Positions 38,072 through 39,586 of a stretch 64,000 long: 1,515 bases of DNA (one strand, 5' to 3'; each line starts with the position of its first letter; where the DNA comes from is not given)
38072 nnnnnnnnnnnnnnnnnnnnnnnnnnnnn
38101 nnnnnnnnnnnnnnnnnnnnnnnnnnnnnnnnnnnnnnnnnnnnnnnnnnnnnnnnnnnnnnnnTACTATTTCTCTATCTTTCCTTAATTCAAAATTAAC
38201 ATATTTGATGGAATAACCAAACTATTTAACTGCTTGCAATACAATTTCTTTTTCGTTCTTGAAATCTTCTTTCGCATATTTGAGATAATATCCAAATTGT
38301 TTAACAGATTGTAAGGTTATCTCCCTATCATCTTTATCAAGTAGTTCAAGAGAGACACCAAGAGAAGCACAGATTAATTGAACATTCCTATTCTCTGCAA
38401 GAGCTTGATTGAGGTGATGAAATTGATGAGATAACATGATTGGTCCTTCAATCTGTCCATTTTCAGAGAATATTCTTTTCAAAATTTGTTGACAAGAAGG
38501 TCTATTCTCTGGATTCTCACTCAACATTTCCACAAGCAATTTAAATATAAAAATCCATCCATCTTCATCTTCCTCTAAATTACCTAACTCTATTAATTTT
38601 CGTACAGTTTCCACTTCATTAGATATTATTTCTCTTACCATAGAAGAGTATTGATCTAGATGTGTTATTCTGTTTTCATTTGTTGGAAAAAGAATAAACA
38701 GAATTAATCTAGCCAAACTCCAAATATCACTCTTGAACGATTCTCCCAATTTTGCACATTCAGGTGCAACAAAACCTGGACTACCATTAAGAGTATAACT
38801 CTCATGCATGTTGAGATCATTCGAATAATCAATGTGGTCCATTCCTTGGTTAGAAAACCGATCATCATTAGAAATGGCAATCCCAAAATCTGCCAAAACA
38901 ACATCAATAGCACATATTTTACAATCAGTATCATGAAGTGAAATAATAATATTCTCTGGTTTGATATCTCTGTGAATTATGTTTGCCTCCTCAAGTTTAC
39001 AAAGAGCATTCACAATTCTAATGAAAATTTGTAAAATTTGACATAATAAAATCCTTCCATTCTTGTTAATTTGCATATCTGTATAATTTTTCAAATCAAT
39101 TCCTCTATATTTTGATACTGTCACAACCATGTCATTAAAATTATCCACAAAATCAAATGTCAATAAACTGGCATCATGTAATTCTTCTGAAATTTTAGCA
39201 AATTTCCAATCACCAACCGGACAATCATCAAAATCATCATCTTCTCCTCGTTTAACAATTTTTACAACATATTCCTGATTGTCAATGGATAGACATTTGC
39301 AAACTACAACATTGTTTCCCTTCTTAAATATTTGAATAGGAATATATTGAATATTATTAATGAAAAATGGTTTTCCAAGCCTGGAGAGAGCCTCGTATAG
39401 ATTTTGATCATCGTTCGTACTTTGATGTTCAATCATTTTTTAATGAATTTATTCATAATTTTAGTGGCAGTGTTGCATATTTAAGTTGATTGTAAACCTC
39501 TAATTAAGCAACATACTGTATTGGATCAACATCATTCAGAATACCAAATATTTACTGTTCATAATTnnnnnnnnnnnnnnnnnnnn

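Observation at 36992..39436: Protein kinase fused to a long tandem-repeat array, interrupted by one in-frame TAG exactly at a consensus Gln position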

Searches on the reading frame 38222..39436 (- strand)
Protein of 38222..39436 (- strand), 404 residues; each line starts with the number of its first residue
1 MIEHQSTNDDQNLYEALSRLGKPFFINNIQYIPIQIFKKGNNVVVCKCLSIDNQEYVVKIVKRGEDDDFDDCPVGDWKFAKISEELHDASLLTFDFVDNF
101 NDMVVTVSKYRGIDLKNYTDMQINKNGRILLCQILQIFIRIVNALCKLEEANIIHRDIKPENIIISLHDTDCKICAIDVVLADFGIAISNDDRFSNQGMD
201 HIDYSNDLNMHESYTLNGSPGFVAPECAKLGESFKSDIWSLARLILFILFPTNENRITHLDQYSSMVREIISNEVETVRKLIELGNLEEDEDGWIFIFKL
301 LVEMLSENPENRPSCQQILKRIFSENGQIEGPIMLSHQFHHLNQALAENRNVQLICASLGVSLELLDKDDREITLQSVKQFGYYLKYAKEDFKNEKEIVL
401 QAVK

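Call 7: search_protein_families(library=pfam, proteins=[window:38225-39436:-], max_evalue=0.01)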
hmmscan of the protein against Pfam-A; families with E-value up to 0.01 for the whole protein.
window:38225-39436:- (404 aa): 4 families
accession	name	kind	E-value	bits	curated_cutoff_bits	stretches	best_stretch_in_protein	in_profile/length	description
PF00069.31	Pkinase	-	3.4e-21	76.2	31.7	1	39-322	9-261/263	Protein kinase domain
PF13475.11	DUF4116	-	2.1e-11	43.6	24.9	1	370-404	1-35/49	Domain of unknown function (DUF4116)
PF07714.23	PK_Tyr_Ser-Thr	-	1.2e-09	38.3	23.1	1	110-321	83-257/258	Protein tyrosine and serine/threonine kinase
PF17667.7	Pkinase_fungal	-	0.00042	19.6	24.1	1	132-191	286-343/387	Fungal protein kinase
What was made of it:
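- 38471..39322 (-): Protein kinase domain, residues 39-322. Catalytic motifs are present: Lys in YVVKIVK (residue 59), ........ (155), DFG (183), APE (224). The Gly-rich loop is degenerate (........). Pfam PF00069, E 3.4e-21, 76 bits against a cut-off of 31.7 (call 7).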

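Call 13: find_encoding_contigs(protein=window:38222-39436:-, flank=6000, max_places=6)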
Protein window:38222-39436:- (404 aa): no gene with exactly this product is on record in the collection.

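Call 21: find_homologous_proteins(query=window:38339-39436:-, max_evalue=0.00001)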
Query seq(366 aa) (366 aa): 2 proteins with E <= 0.00001 among 4790 candidates.
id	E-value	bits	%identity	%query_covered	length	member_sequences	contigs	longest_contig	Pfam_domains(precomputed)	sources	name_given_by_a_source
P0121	3.1e-243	824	100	100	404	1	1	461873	PF07714.24,PF00069.32,PF13475.12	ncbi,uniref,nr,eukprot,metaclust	ncbi:predicted protein [Naegleria gruberi]|uniref:Predicted protein n=1 Tax=Naegleria gruberi TaxID=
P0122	8.0e-6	43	30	57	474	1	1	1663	PF13405.13,PF07714.24,PF00069.32,PF13499.13,PF14531.13,PF00036.39,PF17667.8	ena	-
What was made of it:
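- Tried and rejected: A protein search with the kinase half returned only the NCBI model and one weak (30% identity) unrelated kinase hit (call 21).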

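Call 29: find_related_loci(query=window:38225-39436:-, collection=metagenome_contigs, flank=4000)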
Query window:38225-39436:- (404 aa) in metagenome_contigs; peptide patterns used: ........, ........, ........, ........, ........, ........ (x = any residue, [..] = any of these).
243 stretches matched a pattern, but none encodes a relative of the query by tblastn (E <= 1e-3).

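Call 45: search_protein_representatives(protein=window:38339-39436:-)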
Query: 366 residues. Proteins with E-value up to 0.001 (for the whole library): 3726; up to 1e-10: 21; up to 1e-30: 4. The best 150 are listed.
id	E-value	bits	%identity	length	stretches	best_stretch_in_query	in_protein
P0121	9.9e-244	824.2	100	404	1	1-366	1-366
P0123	6.1e-51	190.0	43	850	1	24-366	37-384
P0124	2.8e-34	135.2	40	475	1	12-231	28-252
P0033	1.1e-32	129.9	37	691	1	86-359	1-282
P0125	3.4e-22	95.5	33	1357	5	135-208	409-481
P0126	2.3e-14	69.7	29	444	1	24-352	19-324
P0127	3.4e-14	69.1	35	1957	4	105-188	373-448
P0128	2.2e-13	66.5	36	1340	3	98-227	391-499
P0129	2.3e-13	66.4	36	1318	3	123-187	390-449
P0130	4.3e-13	65.5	31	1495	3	131-317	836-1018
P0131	7.2e-13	64.8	30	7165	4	127-249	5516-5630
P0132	1.1e-12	64.2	35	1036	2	94-166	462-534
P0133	2.4e-12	63.0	32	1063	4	87-187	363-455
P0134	3.0e-12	62.7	32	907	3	99-265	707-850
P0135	5.5e-12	61.9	39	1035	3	134-187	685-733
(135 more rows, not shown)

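Call 48: list_cluster_members(proteins=[P0123, P0124, P0033])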
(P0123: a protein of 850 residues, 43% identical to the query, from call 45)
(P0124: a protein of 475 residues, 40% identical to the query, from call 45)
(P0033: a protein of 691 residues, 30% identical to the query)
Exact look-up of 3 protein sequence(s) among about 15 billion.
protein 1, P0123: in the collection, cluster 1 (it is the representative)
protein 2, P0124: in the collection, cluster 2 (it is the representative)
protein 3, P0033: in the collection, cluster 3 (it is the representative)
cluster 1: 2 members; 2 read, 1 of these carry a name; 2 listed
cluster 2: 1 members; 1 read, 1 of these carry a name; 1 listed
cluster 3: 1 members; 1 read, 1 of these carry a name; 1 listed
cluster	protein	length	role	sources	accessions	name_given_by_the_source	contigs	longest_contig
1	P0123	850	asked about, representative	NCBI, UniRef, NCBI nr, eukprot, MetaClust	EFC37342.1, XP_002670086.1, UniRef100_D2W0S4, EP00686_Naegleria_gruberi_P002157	predicted protein [Naegleria gruberi] | Predicted protein n=1 Tax=Naegleria gruberi TaxID=5762 RepID=D2W0S4_NAEGR | uncharacterized protein NAEGRDRAFT_53795 [Naegleria gruberi]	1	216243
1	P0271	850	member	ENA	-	-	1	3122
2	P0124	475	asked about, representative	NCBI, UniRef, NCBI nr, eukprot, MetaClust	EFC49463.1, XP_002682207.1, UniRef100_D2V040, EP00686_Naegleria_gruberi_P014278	predicted protein [Naegleria gruberi] | Predicted protein n=1 Tax=Naegleria gruberi TaxID=5762 RepID=D2V040_NAEGR | uncharacterized protein NAEGRDRAFT_62160 [Naegleria gruberi]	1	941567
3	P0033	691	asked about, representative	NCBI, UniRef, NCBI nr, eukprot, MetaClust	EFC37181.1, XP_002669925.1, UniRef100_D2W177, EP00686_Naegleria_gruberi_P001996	predicted protein [Naegleria gruberi] | non-specific serine/threonine protein kinase n=1 Tax=Naegleria gruberi TaxID=5762 ... | uncharacterized protein NAEGRDRAFT_75119 [Naegleria gruberi]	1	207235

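Call 49: find_encoding_contigs(protein=P0271, flank=3000, max_places=4)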
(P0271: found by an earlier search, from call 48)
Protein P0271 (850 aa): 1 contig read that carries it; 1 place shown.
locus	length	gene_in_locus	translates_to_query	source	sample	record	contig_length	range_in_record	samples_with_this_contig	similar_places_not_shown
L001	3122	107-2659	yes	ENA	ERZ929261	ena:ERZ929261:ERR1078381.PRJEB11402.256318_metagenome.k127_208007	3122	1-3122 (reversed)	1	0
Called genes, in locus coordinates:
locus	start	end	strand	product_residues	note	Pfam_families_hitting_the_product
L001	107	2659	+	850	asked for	PF00069:Pkinase, PF07714:PK_Tyr_Ser-Thr (weak), PF13475:DUF4116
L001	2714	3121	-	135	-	?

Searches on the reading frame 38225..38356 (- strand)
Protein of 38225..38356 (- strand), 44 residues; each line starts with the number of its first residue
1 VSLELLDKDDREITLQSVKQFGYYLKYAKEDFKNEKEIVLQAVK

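Call 52: search_protein_families(library=pfam, proteins=[window:38225-38356:-], max_evalue=0.01)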
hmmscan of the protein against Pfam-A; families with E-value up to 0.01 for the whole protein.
seq(44 aa): 1 family
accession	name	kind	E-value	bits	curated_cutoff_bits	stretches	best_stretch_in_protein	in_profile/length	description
PF13475.11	DUF4116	-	7.7e-13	48.2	24.9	1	10-44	1-35/49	Domain of unknown function (DUF4116)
